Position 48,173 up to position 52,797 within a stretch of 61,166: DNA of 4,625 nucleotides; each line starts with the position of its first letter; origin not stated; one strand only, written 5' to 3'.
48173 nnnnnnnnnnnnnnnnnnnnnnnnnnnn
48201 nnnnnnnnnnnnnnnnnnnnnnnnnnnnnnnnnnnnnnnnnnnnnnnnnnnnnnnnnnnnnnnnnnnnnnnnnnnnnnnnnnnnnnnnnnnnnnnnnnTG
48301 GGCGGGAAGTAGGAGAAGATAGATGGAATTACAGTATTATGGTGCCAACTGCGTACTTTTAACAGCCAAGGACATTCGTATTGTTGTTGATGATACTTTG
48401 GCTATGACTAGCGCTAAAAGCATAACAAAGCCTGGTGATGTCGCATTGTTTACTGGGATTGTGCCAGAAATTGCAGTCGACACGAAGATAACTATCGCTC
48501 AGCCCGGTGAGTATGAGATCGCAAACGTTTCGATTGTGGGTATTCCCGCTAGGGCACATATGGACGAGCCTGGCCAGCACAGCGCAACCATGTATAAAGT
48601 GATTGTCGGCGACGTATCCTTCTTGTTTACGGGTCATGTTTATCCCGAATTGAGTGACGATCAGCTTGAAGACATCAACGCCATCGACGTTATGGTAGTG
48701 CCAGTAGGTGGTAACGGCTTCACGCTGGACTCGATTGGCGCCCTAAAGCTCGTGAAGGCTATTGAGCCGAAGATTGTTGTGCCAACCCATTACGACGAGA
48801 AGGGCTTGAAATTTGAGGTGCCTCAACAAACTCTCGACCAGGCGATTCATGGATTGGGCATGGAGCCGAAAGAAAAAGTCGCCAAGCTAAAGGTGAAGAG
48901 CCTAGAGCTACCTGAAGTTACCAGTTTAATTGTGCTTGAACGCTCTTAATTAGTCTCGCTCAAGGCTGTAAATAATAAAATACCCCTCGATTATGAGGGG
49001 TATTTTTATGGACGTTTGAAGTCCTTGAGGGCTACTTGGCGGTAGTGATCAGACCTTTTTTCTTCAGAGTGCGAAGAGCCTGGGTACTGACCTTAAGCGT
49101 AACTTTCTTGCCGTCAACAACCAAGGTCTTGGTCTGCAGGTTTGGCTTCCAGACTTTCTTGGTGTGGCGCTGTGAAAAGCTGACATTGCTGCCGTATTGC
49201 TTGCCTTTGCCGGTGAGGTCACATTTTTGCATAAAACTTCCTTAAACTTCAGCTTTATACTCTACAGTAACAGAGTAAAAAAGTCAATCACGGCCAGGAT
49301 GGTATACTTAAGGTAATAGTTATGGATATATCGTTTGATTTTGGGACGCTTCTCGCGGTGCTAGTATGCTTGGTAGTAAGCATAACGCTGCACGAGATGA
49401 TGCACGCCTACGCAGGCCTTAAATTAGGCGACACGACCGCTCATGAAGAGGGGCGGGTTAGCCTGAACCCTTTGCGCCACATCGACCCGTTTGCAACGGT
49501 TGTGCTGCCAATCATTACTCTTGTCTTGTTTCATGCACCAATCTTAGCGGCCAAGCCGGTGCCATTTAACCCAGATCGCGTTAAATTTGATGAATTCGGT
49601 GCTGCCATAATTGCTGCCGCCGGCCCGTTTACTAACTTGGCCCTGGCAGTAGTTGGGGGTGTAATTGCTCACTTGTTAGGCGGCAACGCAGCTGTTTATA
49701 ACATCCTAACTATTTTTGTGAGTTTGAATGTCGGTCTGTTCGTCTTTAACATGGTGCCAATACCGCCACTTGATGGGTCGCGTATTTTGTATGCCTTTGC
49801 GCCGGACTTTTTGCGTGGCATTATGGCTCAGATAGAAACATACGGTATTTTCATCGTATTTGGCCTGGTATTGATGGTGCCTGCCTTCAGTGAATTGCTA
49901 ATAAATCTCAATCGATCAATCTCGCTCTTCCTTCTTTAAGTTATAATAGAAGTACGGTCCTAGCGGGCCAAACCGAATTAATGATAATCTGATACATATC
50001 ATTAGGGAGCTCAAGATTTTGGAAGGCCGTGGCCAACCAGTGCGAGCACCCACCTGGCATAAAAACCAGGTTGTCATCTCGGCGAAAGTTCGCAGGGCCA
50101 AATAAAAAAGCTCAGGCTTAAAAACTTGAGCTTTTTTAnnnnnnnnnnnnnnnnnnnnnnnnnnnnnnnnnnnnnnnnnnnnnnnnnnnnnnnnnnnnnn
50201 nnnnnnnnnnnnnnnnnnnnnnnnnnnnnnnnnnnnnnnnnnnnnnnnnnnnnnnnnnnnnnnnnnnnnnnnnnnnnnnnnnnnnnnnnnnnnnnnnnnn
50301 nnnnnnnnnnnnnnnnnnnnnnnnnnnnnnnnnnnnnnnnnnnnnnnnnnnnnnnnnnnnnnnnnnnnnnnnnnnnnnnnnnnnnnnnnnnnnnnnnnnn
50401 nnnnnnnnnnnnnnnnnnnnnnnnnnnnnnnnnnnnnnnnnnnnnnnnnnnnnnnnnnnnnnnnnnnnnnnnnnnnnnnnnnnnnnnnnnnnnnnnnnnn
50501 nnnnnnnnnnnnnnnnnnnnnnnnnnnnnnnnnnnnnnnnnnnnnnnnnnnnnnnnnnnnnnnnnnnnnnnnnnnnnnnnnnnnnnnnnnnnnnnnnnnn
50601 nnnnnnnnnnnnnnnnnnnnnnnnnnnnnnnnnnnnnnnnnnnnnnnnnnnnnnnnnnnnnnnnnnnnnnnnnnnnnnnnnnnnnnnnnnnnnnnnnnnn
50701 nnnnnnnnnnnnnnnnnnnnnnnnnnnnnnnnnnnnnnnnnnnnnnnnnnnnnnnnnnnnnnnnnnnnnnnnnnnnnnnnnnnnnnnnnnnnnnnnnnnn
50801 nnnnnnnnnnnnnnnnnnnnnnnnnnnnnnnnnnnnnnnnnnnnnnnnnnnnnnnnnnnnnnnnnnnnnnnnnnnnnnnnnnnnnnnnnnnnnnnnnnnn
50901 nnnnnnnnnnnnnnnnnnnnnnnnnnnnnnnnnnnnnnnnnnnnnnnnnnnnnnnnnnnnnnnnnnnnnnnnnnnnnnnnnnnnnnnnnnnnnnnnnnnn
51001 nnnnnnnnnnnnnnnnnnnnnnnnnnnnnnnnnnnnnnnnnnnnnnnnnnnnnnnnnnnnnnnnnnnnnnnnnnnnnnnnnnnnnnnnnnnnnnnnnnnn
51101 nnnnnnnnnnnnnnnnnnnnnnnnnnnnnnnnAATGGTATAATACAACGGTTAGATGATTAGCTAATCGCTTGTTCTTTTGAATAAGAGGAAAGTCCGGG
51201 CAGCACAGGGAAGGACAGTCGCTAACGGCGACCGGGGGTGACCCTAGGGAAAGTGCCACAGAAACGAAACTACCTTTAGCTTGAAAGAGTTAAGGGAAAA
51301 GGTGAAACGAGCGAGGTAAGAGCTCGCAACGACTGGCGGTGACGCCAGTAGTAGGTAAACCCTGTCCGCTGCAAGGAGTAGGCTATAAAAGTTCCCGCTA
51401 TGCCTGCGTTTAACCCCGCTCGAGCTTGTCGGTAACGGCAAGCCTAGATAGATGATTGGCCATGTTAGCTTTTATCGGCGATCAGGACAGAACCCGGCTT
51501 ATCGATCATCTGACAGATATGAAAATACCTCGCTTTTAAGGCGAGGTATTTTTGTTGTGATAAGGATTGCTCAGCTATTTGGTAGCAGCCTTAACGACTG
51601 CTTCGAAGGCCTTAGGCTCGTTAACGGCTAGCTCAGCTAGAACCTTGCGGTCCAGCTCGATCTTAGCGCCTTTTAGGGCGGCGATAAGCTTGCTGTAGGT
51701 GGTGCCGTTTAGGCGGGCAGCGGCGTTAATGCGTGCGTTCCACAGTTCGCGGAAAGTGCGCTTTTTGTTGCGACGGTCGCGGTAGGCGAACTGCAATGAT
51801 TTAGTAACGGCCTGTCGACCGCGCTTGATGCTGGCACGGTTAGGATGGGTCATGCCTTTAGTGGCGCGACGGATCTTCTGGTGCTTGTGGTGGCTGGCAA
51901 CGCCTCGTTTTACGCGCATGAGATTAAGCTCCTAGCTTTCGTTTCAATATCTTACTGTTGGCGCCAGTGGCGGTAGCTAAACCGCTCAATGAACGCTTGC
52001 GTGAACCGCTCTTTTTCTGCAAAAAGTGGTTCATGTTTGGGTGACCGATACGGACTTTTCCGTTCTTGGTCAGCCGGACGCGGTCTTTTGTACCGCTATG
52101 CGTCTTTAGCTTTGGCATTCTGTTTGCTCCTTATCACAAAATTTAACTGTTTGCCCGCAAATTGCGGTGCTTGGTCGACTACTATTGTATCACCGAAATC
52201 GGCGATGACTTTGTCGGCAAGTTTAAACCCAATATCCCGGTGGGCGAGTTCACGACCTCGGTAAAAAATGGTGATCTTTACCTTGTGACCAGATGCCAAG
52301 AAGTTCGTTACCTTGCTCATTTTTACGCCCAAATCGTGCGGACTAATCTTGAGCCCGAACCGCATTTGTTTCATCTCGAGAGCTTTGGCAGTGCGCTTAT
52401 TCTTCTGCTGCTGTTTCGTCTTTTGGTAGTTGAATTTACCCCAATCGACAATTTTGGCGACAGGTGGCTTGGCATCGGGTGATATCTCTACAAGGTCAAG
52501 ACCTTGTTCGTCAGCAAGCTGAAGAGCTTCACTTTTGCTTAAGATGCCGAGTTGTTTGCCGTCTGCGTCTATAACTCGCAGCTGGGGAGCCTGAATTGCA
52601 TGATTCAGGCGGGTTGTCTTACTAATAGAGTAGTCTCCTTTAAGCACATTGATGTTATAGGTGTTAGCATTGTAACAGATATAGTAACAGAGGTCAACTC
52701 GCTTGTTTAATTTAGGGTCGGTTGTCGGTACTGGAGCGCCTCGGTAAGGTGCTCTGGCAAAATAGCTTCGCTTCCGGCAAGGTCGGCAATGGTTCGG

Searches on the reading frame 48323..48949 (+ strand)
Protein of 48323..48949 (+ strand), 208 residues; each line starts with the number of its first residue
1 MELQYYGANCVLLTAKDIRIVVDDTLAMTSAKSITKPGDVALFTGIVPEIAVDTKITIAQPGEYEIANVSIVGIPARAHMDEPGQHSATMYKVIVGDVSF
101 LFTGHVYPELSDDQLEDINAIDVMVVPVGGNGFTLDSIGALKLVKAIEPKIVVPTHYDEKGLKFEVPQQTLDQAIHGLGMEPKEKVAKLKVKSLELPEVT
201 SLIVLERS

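Call 77: search_protein_families(library=pfam, proteins=[window:48323-48949:+], max_evalue=0.0001)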
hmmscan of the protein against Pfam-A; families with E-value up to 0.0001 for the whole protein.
window:48323-48949:+ (208 aa): 1 family
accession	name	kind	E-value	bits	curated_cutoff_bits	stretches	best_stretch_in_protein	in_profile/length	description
PF13483.12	Lactamase_B_3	-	3.6e-23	82.8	24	1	2-156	1-160/160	Beta-lactamase superfamily domain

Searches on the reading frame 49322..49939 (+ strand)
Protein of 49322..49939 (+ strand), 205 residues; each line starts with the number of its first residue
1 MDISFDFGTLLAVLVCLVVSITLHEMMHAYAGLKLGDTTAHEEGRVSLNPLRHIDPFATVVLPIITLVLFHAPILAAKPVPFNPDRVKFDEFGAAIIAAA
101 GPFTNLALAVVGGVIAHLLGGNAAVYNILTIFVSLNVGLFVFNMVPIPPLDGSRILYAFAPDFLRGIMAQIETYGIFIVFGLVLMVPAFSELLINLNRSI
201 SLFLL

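Call 77: search_protein_families(library=pfam, proteins=[window:49322-49939:+], max_evalue=0.0001)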
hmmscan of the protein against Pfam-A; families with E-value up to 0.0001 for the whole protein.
window:49322-49939:+ (205 aa): 1 family
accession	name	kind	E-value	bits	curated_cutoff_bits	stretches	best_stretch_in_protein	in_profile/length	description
PF02163.28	Peptidase_M50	-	4.9e-10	39.6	27.2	1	123-184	157-219/221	Peptidase family M50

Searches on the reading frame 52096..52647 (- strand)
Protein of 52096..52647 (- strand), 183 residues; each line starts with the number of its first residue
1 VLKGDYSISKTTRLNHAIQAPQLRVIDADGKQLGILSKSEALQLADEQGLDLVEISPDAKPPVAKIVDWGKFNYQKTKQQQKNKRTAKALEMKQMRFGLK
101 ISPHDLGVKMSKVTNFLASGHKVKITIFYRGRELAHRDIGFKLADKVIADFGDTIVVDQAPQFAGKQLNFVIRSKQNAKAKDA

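Call 77: search_protein_families(library=pfam, proteins=[window:52096-52647:-], max_evalue=0.0001)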
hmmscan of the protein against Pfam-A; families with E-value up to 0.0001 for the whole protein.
window:52096-52647:- (183 aa): 2 families
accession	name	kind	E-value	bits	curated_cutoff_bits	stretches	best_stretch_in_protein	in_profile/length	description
PF05198.21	IF3_N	-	5.2e-29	100.7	26.9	1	15-82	2-69/70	Translation initiation factor IF-3, N-terminal domain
PF00707.27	IF3_C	-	2.3e-24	85.5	34.8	1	91-174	2-85/86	Translation initiation factor IF-3, C-terminal domain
